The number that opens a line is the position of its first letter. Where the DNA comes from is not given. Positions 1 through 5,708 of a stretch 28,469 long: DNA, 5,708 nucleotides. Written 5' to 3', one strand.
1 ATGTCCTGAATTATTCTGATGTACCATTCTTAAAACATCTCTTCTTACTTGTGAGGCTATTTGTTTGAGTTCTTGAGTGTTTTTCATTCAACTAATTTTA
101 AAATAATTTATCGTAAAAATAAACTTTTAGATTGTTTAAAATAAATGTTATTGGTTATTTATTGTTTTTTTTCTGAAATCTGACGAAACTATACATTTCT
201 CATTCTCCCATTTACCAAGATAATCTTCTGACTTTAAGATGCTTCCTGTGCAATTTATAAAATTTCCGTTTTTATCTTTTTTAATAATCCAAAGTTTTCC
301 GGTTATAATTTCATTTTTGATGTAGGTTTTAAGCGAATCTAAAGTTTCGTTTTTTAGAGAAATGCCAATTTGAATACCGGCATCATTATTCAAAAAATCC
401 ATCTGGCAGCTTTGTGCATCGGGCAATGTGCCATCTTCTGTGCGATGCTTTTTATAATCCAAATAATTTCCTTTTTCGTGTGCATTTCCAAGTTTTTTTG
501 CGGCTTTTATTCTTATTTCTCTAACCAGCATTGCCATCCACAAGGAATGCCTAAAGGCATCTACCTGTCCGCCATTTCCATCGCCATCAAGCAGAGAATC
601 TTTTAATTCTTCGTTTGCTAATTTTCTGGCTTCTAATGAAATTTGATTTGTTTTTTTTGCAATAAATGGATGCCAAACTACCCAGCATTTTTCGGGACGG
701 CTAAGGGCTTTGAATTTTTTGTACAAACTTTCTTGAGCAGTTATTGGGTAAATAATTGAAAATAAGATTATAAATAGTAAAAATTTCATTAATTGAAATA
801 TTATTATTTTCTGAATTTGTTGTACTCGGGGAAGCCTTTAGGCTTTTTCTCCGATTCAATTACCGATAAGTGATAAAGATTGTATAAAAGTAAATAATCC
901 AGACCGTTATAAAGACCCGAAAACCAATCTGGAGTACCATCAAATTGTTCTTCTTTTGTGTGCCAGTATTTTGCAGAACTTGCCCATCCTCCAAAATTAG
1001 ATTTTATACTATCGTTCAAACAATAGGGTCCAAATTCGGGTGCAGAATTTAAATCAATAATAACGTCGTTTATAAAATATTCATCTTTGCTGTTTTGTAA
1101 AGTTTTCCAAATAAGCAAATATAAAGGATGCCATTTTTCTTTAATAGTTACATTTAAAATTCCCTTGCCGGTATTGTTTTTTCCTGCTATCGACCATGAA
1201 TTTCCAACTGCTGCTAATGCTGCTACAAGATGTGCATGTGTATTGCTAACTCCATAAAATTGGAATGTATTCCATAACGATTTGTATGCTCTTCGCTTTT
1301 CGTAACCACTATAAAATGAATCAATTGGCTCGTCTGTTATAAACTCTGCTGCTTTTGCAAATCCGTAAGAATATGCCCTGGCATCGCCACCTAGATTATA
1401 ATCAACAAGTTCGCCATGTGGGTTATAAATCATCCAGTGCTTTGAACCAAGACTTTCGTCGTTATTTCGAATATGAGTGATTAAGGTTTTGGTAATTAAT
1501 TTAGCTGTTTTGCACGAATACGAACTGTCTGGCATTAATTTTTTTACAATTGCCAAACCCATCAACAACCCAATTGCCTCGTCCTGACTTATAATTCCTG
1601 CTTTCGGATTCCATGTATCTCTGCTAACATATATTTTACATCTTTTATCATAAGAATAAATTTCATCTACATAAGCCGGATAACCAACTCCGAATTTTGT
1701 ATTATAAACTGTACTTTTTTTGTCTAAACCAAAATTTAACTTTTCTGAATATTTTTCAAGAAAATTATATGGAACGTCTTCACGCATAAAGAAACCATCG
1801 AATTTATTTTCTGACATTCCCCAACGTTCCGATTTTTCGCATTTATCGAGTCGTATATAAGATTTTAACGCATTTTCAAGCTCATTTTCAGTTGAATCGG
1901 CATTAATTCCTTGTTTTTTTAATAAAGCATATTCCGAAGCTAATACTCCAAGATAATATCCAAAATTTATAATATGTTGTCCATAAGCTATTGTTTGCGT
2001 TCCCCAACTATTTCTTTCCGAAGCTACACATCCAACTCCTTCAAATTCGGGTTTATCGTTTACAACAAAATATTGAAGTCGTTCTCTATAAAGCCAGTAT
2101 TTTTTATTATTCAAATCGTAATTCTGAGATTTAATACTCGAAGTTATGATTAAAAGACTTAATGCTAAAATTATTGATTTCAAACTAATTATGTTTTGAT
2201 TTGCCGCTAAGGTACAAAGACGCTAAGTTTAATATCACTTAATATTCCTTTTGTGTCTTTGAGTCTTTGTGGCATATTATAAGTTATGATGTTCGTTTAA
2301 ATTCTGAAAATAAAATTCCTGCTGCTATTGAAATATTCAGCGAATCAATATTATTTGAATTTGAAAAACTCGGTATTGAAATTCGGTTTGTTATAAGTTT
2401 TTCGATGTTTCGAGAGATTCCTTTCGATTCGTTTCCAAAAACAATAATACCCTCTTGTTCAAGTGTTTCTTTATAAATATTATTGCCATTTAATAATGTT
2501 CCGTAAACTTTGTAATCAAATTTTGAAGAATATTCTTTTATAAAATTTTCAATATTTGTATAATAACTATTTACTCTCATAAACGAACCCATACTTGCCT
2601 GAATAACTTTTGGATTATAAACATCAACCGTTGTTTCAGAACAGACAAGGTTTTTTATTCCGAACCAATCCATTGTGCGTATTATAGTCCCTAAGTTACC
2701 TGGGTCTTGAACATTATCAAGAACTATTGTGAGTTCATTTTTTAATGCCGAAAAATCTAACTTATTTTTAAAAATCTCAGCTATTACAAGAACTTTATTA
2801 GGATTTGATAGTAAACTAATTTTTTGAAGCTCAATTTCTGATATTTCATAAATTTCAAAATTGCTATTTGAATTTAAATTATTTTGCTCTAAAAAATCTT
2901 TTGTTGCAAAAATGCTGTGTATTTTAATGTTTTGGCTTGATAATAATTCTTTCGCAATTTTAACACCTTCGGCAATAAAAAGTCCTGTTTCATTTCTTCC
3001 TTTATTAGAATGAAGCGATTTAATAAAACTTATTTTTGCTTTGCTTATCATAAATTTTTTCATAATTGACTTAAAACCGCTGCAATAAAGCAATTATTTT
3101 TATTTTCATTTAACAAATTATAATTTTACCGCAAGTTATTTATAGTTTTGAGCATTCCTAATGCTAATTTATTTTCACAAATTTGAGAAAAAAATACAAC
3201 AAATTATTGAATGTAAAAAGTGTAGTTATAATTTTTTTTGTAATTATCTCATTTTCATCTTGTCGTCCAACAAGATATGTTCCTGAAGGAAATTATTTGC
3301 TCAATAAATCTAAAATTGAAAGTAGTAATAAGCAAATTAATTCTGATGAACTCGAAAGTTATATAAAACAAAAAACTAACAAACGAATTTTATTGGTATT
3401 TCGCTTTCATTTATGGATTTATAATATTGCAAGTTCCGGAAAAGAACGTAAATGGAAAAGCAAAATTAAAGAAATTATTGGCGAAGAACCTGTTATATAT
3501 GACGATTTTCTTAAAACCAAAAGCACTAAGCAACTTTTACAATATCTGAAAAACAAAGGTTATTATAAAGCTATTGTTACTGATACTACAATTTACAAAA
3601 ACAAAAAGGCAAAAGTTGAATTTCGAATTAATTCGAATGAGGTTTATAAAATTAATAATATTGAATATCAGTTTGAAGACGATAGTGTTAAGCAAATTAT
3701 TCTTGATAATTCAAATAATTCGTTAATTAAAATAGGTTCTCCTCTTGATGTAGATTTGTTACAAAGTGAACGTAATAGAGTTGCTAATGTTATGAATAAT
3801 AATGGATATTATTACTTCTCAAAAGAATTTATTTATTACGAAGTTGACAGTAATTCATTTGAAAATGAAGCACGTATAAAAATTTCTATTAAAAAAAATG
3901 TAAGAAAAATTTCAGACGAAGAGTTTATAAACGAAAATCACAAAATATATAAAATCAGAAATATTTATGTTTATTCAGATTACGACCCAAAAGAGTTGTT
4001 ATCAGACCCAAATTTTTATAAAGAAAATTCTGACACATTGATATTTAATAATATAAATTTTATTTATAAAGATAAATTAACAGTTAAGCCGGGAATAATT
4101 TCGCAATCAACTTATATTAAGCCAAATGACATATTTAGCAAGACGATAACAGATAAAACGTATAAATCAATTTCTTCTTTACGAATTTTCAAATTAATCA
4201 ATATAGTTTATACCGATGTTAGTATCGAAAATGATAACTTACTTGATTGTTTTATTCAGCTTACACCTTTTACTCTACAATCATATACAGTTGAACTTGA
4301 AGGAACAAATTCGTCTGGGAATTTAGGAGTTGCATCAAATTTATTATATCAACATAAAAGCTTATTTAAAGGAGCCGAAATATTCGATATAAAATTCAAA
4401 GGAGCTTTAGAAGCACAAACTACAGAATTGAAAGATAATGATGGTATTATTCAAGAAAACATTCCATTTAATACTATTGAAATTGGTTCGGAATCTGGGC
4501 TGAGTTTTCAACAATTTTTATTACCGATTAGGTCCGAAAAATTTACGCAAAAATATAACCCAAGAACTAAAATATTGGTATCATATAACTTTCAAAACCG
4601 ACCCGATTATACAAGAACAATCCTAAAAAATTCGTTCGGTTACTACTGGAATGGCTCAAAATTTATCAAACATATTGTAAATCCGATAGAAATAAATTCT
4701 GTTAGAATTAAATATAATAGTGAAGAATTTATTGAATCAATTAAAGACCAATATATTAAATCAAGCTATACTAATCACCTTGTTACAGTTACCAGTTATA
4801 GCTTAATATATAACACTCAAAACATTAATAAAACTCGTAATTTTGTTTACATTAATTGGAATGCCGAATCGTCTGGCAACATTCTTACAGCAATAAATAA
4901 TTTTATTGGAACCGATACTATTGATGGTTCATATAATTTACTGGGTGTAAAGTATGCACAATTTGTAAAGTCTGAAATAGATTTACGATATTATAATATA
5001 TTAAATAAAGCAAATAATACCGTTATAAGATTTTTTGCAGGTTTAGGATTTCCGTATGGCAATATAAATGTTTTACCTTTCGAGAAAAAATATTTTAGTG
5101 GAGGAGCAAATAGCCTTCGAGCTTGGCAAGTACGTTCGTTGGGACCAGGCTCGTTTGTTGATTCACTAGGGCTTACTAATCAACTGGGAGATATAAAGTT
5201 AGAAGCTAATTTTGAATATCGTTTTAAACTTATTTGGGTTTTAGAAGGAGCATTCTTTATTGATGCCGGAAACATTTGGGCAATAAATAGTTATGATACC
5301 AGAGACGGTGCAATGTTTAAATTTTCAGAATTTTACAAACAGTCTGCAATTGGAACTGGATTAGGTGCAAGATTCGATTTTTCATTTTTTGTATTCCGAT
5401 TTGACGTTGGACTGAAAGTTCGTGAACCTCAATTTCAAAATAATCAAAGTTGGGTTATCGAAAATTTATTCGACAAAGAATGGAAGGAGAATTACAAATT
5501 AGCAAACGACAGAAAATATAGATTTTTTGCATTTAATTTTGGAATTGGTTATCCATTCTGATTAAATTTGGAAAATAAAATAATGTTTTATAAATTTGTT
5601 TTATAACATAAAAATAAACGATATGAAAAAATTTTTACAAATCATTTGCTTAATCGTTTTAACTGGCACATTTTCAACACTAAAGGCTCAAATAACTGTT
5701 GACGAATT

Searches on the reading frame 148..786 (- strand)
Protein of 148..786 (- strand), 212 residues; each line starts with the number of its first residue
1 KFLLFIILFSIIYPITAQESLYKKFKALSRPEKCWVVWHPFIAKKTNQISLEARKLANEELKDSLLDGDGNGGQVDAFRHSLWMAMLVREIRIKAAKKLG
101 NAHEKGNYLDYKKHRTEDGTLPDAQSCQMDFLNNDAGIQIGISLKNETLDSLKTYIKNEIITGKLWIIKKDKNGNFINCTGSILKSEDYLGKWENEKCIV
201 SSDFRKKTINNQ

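Call 18: search_protein_families(library=pfam, proteins=[window:148-786:-])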
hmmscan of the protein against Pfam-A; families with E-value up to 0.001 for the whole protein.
window:148-786:- (212 aa): 1 family
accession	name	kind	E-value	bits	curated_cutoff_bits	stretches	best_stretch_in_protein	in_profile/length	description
PF22322.1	DUF6973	-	5.1e-20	71.7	27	1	34-161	2-121/124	Domain of unknown function (DUF6973)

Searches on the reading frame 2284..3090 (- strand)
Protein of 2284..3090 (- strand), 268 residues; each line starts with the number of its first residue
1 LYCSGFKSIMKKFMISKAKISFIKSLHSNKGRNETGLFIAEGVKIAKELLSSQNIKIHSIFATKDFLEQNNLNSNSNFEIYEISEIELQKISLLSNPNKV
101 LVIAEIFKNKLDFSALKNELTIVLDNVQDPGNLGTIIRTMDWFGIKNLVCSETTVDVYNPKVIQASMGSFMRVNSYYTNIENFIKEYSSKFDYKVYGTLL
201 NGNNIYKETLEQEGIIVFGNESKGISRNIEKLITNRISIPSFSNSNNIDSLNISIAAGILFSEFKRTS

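Call 18: search_protein_families(library=pfam, proteins=[window:2284-3090:-])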
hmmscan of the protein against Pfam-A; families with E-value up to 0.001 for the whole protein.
window:2284-3090:- (268 aa): 2 families
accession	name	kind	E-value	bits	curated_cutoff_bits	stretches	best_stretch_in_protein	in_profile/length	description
PF00588.24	SpoU_methylase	-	5.4e-37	127.5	29.7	1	120-261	2-141/142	SpoU rRNA Methylase family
PF22435.1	MRM3-like_sub_bind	-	1.6e-14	54.5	27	1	18-101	2-83/84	MRM3-like substrate binding domain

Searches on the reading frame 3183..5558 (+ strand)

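Call 18: search_protein_families(library=pfam, proteins=[window:3183-5558:+])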
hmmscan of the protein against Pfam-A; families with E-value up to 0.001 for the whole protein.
window:3183-5558:+ (792 aa): 1 family
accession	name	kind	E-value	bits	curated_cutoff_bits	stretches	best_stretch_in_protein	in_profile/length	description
PF01103.29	Omp85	-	9e-24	85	24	1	475-790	58-323/325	Omp85 superfamily domain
